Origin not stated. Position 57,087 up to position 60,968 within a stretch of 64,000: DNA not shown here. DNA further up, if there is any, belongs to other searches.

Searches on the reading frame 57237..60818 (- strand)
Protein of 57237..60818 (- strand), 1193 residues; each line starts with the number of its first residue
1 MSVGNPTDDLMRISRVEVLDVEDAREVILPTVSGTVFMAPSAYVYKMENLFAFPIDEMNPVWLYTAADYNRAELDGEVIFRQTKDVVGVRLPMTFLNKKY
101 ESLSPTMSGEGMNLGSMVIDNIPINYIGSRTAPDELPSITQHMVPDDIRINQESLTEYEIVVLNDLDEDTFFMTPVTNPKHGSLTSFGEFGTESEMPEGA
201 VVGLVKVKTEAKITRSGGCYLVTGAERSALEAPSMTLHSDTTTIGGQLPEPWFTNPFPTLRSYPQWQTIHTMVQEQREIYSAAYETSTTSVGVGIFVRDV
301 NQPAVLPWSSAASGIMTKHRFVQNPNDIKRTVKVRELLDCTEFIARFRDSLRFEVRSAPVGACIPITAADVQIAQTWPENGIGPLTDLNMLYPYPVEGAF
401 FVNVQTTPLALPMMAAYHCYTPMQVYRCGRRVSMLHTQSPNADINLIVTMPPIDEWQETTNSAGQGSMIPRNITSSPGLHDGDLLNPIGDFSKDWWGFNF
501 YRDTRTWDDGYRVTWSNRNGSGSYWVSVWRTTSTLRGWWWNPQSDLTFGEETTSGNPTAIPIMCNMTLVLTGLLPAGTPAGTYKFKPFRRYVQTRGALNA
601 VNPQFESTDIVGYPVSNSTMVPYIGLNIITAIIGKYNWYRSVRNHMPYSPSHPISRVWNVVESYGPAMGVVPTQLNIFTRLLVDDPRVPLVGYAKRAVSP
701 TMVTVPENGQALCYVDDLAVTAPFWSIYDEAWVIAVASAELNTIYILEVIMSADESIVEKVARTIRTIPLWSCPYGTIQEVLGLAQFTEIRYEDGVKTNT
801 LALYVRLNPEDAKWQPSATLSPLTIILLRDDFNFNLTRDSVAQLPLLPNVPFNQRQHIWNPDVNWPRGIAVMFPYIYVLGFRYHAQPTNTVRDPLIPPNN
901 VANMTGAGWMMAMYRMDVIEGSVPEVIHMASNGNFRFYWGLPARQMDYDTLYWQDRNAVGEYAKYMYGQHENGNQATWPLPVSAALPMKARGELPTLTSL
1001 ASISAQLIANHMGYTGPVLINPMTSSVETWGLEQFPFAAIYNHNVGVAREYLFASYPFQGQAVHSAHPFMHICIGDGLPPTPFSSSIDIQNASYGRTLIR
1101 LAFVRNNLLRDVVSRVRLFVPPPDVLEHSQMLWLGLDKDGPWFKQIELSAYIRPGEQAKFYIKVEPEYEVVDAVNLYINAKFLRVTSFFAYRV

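Call 10: search_protein_families(library=pfam, proteins=[window:57237-60818:-], max_evalue=0.01)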
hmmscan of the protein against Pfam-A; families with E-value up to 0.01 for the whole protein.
window:57237-60818:- (1193 aa): 0 families

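Call 11: search_protein_families(library=phrogs, proteins=[window:57237-60818:-], max_evalue=0.01)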
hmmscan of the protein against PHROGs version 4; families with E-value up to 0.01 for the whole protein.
window:57237-60818:- (1193 aa): 0 families

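Call 14: find_encoding_contigs(protein=window:57237-60818:-, flank=10000, max_places=6)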
Protein window:57237-60818:- (1193 aa): 3 contigs read that carry it; 1 place shown.
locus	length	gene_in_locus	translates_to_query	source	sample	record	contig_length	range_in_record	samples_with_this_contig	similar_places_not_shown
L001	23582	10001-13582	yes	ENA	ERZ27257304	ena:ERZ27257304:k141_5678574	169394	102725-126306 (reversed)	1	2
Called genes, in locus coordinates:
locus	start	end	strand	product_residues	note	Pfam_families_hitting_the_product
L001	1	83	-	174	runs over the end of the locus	-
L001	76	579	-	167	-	-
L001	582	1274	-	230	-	-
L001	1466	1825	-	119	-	-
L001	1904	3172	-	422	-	-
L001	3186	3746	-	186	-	-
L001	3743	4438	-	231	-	-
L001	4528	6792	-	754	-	PF02463:SMC_N (weak)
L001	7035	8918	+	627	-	-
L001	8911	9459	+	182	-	PF05063:MT-A70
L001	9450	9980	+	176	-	-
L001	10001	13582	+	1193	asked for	-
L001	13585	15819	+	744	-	-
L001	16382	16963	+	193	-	-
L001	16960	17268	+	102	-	-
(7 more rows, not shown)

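Call 30: find_related_loci(query=window:57237-60818:-, collection=metagenome_contigs, flank=10000)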
Query window:57237-60818:- (1193 aa) in metagenome_contigs; peptide patterns used: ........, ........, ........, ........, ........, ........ (x = any residue, [..] = any of these).
20 stretches matched a pattern, but none encodes a relative of the query by tblastn (E <= 1e-3).

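Call 66: find_homologous_proteins(query=window:57237-60818:-)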
Query window:57237-60818:- (1193 aa): 1 proteins with E <= 0.001 among 8000 candidates.
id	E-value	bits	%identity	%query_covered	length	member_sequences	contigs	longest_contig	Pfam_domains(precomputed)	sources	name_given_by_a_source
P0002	0.0e+0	2795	100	100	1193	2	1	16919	-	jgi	-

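Call 67: find_encoding_contigs(protein=P0002, flank=10000, max_places=10)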
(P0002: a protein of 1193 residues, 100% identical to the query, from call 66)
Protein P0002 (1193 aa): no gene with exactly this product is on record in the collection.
